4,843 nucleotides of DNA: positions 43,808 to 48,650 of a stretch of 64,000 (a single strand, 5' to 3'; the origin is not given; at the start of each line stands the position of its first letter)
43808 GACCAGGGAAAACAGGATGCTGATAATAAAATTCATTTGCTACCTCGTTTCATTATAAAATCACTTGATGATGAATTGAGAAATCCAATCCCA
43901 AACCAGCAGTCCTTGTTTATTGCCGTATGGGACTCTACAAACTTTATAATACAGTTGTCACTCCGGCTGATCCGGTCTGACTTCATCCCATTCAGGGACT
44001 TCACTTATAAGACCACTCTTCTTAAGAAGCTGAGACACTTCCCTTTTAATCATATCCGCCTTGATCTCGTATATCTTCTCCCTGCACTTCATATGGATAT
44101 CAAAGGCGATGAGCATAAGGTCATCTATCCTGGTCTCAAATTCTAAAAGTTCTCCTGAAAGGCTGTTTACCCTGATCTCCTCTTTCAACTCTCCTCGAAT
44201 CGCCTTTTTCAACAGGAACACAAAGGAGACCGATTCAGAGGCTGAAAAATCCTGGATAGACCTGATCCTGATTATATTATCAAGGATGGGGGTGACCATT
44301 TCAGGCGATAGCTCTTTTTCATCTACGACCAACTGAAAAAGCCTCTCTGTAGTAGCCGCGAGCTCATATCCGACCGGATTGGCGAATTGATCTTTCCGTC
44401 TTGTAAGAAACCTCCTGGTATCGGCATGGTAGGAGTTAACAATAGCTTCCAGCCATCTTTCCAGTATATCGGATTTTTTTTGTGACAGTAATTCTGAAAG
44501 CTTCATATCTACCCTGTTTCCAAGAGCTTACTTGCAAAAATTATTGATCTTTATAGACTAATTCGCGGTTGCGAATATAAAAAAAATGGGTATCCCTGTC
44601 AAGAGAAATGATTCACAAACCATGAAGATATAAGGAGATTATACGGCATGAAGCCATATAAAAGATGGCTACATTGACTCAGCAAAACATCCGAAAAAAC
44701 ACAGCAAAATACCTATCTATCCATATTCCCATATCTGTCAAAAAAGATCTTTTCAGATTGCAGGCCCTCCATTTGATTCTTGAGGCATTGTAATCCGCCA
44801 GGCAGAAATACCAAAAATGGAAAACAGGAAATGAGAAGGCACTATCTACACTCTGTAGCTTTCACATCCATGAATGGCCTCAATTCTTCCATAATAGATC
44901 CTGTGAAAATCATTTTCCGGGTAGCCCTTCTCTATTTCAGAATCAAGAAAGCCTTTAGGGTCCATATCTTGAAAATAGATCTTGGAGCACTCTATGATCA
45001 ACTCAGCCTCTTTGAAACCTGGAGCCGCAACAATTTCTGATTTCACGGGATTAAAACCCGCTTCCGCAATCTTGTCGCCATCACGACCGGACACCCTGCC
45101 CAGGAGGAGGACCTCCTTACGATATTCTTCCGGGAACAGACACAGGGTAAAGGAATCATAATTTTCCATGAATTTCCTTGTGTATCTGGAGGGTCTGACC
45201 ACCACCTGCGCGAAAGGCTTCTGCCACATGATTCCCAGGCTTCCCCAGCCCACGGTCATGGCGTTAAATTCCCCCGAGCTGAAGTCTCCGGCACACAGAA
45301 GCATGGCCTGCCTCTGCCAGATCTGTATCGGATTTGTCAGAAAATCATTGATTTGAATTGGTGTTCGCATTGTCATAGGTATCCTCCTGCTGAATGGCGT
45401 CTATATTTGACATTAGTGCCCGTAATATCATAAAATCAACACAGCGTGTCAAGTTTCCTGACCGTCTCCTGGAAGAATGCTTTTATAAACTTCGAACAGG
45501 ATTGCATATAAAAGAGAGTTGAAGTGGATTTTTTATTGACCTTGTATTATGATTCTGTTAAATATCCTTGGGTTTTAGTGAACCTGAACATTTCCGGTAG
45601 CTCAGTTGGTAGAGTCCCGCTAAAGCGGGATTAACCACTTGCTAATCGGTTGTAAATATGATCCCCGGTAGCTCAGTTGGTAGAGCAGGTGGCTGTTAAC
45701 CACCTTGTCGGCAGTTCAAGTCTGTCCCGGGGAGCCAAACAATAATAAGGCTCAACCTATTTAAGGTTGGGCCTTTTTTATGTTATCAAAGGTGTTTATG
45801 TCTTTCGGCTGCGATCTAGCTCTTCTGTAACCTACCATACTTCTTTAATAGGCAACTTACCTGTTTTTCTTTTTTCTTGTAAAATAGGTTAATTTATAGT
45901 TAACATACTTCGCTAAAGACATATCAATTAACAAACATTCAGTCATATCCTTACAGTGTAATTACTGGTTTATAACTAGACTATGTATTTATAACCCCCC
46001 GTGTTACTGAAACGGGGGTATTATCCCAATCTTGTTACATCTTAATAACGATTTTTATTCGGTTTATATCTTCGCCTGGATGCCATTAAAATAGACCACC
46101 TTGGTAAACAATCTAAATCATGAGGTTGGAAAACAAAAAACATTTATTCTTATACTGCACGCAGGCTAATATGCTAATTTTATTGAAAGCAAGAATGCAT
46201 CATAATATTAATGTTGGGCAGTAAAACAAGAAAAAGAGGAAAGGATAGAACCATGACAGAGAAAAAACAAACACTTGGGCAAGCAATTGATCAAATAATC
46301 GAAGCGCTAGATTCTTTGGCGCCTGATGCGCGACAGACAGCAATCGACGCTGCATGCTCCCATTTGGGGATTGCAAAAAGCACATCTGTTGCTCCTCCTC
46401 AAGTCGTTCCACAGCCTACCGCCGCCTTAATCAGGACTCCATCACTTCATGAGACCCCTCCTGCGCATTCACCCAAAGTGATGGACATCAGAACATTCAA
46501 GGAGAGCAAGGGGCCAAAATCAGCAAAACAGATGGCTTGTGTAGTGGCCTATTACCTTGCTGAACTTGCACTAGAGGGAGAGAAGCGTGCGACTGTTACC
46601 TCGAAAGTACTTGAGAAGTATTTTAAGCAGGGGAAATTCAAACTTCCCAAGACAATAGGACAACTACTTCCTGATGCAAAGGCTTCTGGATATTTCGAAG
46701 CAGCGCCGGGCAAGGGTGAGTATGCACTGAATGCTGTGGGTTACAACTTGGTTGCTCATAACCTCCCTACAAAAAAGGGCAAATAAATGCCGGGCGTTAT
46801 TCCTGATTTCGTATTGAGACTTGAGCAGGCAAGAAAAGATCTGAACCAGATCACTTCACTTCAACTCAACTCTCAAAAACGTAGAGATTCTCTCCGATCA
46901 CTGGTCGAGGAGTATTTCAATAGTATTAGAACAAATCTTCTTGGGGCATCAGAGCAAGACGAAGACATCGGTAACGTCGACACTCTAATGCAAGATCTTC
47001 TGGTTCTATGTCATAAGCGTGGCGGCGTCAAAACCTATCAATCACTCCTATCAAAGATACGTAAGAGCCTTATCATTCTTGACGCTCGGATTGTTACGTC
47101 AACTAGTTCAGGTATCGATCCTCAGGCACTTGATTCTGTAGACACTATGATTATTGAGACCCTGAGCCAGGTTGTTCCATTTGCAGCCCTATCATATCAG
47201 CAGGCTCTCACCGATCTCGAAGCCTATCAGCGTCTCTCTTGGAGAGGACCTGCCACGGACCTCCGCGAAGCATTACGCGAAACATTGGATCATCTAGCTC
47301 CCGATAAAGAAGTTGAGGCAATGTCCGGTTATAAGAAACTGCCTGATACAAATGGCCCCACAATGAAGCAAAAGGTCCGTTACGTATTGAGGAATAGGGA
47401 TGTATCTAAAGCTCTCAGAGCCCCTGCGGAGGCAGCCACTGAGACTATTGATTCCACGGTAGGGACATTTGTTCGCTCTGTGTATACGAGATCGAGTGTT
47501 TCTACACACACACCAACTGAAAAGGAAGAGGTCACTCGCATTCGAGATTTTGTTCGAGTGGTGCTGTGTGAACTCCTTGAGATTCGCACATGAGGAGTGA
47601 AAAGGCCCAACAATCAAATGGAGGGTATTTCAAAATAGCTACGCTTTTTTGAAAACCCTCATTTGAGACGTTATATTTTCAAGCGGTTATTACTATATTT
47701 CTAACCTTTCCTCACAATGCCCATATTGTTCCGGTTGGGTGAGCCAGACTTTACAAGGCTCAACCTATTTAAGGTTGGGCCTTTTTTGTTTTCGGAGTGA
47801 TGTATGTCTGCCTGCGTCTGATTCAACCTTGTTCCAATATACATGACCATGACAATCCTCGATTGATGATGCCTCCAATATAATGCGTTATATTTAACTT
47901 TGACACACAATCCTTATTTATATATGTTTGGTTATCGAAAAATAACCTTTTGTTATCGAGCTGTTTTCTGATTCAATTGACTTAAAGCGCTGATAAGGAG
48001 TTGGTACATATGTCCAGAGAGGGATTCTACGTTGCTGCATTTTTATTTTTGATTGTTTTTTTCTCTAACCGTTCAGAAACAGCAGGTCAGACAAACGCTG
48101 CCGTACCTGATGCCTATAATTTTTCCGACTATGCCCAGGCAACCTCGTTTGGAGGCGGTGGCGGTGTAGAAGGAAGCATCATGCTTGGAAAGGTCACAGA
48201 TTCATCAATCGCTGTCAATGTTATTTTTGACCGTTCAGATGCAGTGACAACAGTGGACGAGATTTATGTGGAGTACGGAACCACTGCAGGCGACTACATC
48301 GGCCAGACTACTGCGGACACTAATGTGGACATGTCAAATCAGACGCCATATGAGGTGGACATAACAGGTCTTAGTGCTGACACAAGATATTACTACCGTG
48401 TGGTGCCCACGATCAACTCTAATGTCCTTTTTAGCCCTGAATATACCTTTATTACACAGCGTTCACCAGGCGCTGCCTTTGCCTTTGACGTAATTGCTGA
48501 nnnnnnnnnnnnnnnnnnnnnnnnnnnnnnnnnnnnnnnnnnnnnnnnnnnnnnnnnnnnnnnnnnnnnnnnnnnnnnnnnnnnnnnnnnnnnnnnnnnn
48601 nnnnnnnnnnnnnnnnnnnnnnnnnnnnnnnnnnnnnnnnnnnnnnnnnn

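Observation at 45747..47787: tRNA-Asn-linked ~2-kb islet bounded by a perfect 33-bp direct repeat, carrying an unassignable two-gene operon (wHTH-like protein + R-x5-H HEPN-like protein)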

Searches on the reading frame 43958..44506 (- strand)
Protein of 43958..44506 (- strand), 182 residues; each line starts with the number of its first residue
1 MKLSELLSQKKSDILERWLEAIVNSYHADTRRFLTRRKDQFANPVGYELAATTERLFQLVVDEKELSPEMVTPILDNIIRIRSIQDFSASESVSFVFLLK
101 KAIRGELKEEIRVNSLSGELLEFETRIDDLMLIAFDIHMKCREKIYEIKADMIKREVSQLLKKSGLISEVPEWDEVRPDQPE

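Call 87: search_protein_families(library=pfam, proteins=[window:43958-44506:-], max_evalue=0.001)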
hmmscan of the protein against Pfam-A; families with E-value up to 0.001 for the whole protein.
window:43958-44506:- (182 aa): 1 family
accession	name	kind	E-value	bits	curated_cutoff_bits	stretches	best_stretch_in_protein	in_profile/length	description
PF14361.12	RsbRD_N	-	3e-19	70.1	24.3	1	3-107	1-103/104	RsbT co-antagonist protein rsbRD N-terminal domain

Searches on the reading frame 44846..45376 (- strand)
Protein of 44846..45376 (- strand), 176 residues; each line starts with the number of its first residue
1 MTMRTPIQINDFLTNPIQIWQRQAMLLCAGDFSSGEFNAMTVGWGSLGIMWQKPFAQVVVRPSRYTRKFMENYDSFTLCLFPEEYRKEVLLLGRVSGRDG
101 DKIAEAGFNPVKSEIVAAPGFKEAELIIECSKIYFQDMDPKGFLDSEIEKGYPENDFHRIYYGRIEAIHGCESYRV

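Call 47: find_encoding_contigs(protein=window:44846-45376:-, flank=6000, max_places=10)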
Protein window:44846-45376:- (176 aa): no gene with exactly this product is on record in the collection.

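Call 87: search_protein_families(library=pfam, proteins=[window:44846-45376:-], max_evalue=0.001)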
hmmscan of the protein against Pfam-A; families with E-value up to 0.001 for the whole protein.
window:44846-45376:- (176 aa): 1 family
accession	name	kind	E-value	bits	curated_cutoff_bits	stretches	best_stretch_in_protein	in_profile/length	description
PF01613.24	Flavin_Reduct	-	8.3e-09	36.2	27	1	31-169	15-132/153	Flavin reductase like domain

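Call 92: find_homologous_proteins(query=window:44846-45376:-, max_evalue=1e-30)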
Query window:44846-45376:- (176 aa): 1269 proteins with E <= 1e-30 among 1414 candidates; the best 120 are listed.
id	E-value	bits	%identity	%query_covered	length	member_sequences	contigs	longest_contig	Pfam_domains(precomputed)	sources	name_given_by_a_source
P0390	6.4e-116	402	99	100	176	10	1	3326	PF01613.25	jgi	-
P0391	8.4e-95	334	80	98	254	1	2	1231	PF01613.25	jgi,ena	-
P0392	1.1e-70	255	61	98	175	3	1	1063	PF01613.25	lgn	-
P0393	1.8e-70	254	62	100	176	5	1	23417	PF01613.25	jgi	-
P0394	3.4e-69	250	64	98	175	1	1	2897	PF01613.25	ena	-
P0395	6.1e-69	249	64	97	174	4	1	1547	PF01613.25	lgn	-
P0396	6.4e-68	246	62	97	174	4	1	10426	PF01613.25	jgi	jgi:flavin reductase (DIM6/NTAB) family NADH-FMN oxidoreductase RutF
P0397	8.4e-68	246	64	97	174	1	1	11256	PF01613.25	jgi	jgi:flavin reductase (DIM6/NTAB) family NADH-FMN oxidoreductase RutF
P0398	1.0e-67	245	61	98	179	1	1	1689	PF01613.25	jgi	jgi:flavin reductase (DIM6/NTAB) family NADH-FMN oxidoreductase RutF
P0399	1.0e-67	245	62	98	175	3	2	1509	PF01613.25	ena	-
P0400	1.3e-67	245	62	97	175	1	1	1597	PF01613.25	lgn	-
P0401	1.7e-67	245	60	98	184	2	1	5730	PF01613.25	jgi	-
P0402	1.8e-67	244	63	97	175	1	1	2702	PF01613.25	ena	-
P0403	3.7e-67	243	61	97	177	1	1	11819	PF01613.25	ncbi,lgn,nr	ncbi:MAG: flavin reductase [Anaerolineae bacterium]|nr:flavin reductase [Anaerolineae bacterium]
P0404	3.9e-67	243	58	98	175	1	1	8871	PF01613.25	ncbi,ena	-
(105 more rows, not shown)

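Call 93: find_encoding_contigs(protein=P0390, flank=6000, max_places=10)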
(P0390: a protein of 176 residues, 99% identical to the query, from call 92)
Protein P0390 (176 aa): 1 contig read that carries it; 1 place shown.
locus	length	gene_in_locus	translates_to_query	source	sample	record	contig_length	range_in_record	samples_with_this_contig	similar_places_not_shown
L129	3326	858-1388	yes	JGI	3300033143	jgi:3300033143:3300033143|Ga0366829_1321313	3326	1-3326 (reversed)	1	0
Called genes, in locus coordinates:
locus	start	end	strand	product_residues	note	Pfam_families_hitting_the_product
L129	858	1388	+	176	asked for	PF01613:Flavin_Reduct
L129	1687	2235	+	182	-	PF14361:RsbRD_N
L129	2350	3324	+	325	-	PF02665:Nitrate_red_gam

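Call 94: find_encoding_contigs(protein=P0391, flank=6000, max_places=10)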
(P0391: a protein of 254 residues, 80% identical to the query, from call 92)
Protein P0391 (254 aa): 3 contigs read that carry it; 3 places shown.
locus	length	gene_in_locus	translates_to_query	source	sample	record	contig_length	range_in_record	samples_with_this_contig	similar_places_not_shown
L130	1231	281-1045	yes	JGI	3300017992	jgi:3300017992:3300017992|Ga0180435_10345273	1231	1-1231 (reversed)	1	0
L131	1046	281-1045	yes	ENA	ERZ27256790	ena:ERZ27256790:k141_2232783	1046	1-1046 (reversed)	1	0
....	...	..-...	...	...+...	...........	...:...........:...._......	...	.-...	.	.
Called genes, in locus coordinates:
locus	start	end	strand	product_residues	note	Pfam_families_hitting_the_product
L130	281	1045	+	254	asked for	PF01613:Flavin_Reduct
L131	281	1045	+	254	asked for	PF01613:Flavin_Reduct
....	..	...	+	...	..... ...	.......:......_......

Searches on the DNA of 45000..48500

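Call 57: search_rna_families(source=window, start=45000, end=48500, threshold=evalue, max_evalue=1)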
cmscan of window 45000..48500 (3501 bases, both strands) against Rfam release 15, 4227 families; matches with E-value up to 1: 1.
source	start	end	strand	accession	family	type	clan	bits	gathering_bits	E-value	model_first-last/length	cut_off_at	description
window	45662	45734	+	RF00005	tRNA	Gene; tRNA;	CL00001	65.2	29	3.5e-13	1-71/71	no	tRNA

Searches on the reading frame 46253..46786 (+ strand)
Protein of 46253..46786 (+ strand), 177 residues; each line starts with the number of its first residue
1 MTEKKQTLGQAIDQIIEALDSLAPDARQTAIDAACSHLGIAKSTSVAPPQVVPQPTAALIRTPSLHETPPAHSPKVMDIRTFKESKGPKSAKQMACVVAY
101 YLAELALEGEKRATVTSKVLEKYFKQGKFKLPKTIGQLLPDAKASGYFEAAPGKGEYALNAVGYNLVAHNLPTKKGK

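Call 7: search_protein_families(library=pfam, proteins=[window:46253-46786:+], max_evalue=1)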
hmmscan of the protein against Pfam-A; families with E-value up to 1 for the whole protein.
window:46253-46786:+ (177 aa): 0 families

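Call 8: search_protein_families(library=padloc, proteins=[window:46253-46786:+], max_evalue=1)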
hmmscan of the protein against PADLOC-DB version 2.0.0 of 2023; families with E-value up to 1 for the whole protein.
window:46253-46786:+ (177 aa): 0 families

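Call 9: search_protein_families(library=phrogs, proteins=[window:46253-46786:+], max_evalue=1)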
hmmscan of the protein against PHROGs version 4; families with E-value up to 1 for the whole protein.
window:46253-46786:+ (177 aa): 0 families

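Call 10: search_protein_families(library=ncbifam, proteins=[window:46253-46786:+], max_evalue=1)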
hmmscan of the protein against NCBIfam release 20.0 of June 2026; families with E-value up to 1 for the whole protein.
window:46253-46786:+ (177 aa): 1 family
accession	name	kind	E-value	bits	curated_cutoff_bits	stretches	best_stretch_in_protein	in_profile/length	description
NF009673.0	PRK13194.1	equivalog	0.0088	15.8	274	1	107-177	26-96/208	pyroglutamyl-peptidase I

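Call 12: find_homologous_proteins(query=window:46253-46786:+)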
Query window:46253-46786:+ (177 aa): 333 proteins with E <= 0.001 among 389 candidates; the best 120 are listed.
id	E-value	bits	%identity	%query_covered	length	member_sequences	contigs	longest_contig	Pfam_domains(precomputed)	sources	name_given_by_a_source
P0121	2.4e-109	381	100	100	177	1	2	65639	-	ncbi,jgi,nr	ncbi:MAG: hypothetical protein JRI86_01295 [Deltaproteobacteria bacterium]|nr:hypothetical protein [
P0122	3.8e-95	334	89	100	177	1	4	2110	-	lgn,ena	-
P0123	1.5e-66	242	68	100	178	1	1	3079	-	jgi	-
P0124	4.7e-66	240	68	100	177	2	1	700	-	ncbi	-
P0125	1.1e-63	232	65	100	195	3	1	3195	-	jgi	-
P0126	1.7e-62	228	63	100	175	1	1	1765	-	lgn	-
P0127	1.3e-61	225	67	100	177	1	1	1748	-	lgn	-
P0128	3.1e-61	224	65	100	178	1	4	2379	-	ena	-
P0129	3.1e-60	221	62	100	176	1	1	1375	-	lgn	-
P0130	1.1e-59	219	64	98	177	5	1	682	-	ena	-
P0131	1.8e-59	218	62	100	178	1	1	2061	-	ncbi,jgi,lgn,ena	-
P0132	2.2e-59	218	64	99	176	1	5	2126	-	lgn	-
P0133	2.4e-59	218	65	100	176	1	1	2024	-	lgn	-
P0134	7.0e-59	217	65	99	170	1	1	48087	-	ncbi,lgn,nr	ncbi:MAG: hypothetical protein Q8N95_07580 [Desulfobacterales bacterium]|nr:hypothetical protein [De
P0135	7.3e-59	217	66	100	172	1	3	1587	-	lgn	-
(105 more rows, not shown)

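Call 35: predict_structure(alignment_id=A2)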
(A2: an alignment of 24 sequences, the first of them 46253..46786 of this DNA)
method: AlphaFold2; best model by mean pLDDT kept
length: 177 residues; sequences in the alignment: 24
mean_pLDDT: 75.7   pTM: 0.54
mean pLDDT of the five models: 75.7, 73.8, 73.7, 71.4, 69.4
residues with pLDDT >= 90: 60; 70-90: 67; 50-70: 17; < 50: 33
segments of 3 or more residues with pLDDT < 50: 44-52, 56-73, 175-177
pLDDT, mean of each block of 10 residues (from residue 1): 62 78 74 74 47 43 41 65 88 94 87 92 92 91 93 90 89 60
secondary structure, 60 per line:
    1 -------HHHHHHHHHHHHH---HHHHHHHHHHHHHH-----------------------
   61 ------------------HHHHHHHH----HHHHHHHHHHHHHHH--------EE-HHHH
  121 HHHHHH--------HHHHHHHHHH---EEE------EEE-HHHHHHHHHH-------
elements in order: H8-20 H24-37 H79-86 H91-105 H117-126 H135-144 E148-150 E157-159 H161-170

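Call 40: fold_search(model_id=the predicted structure, library=pdb)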
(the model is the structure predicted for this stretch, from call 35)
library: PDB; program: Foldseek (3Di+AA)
matches with E <= 10: 664; with E <= 0.001: 0
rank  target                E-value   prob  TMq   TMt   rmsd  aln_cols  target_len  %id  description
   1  3m8e_A                1.2e-01  0.90  0.29  0.46   6.4        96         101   12  Protein structure of Type III plasmid segregation TubR (released 2010-07-07)
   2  4i2o_A                1.9e-01  0.85  0.33  0.30   4.7       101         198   15  The Structure of FixK2 from Bradyrhizobium japonicum (released 2013-04-10)
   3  3k0l_B                1.9e-01  0.69  0.28  0.34   5.4        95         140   16  Crystal Structure of Putative MarR Family Transcriptional Regulator from Acinetobacter sp. ADP (released 2009-10-13)
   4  4b8x_B                2.1e-01  0.98  0.34  0.42   5.3        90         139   12  Near atomic resolution crystal structure of Sco5413, a MarR family transcriptional regulator from Streptomyces coelico (released 2012-10-17)
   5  7kym_B                2.6e-01  0.97  0.33  0.39   5.1        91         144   12  Crystal structure of the MarR family transcriptional regulator from Bradyrhizobium japonicum (released 2021-12-15)
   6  4hbl_C                2.6e-01  0.75  0.30  0.36   6.4       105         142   11  Crystal structure of AbfR of Staphylococcus epidermidis (released 2013-01-02)
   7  4b8x_A                3.3e-01  0.94  0.33  0.41   5.4        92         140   13  Near atomic resolution crystal structure of Sco5413, a MarR family transcriptional regulator from Streptomyces coelico (released 2012-10-17)
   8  5l0p                  3.5e-01  0.63  0.27  0.17   6.9        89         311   16  Symmetry-based assembly of a two-dimensional protein lattice (released 2017-03-29)
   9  2mc3_MODEL_1_A        3.7e-01  0.93  0.35  0.55   3.5        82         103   15  NMR solution structure of the winged-helix domain from MUS81 structure-specific endonuclease (released 2013-09-18)
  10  9la8_A                3.7e-01  0.69  0.28  0.16   9.3        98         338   23  Comparative analysis of functions and catalytic mechanisms of methyltransferases involved in anthracycline biosynthesi (released 2026-01-07)
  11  6h1c_B                4.0e-01  0.72  0.28  0.36   6.2        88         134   12  Structure of Ferric uptake regulator from Pseudomonas aeruginosa with manganese. (released 2019-07-31)
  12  7pg7                  4.5e-01  0.82  0.30  0.18   4.4        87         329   21  10-decarboxylase TamK from Streptomyces tsukubaensis (released 2022-08-24)
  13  8tjk_B                4.5e-01  0.47  0.25  0.16   9.1        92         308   15  SAM-dependent methyltransferase RedM bound to SAH (released 2023-12-13)
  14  5nbc_D                4.7e-01  0.75  0.27  0.37   3.7        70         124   14  Structure of Prokaryotic Transcription Factors (released 2018-05-16)
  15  2hr3_C                4.7e-01  0.75  0.32  0.39   4.9        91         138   13  Crystal structure of putative transcriptional regulator protein from Pseudomonas aeruginosa PA01 at 2.4 A resolution (released 2006-09-19)
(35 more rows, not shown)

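Call 49: find_encoding_contigs(protein=P0121, flank=10000, max_places=5)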
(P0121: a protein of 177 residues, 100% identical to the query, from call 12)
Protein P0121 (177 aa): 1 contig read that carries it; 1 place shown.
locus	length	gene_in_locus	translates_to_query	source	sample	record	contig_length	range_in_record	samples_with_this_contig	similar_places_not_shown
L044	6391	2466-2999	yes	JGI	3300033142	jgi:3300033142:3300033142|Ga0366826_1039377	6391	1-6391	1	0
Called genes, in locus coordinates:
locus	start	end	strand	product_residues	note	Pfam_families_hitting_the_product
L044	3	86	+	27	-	?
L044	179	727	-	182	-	PF14361:RsbRD_N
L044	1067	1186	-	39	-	-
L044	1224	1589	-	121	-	-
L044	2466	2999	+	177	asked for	-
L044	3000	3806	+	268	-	PF18165:pP_pnuc_1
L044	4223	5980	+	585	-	PF16656:Pur_ac_phosph_N, PF00149:Metallophos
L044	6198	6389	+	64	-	?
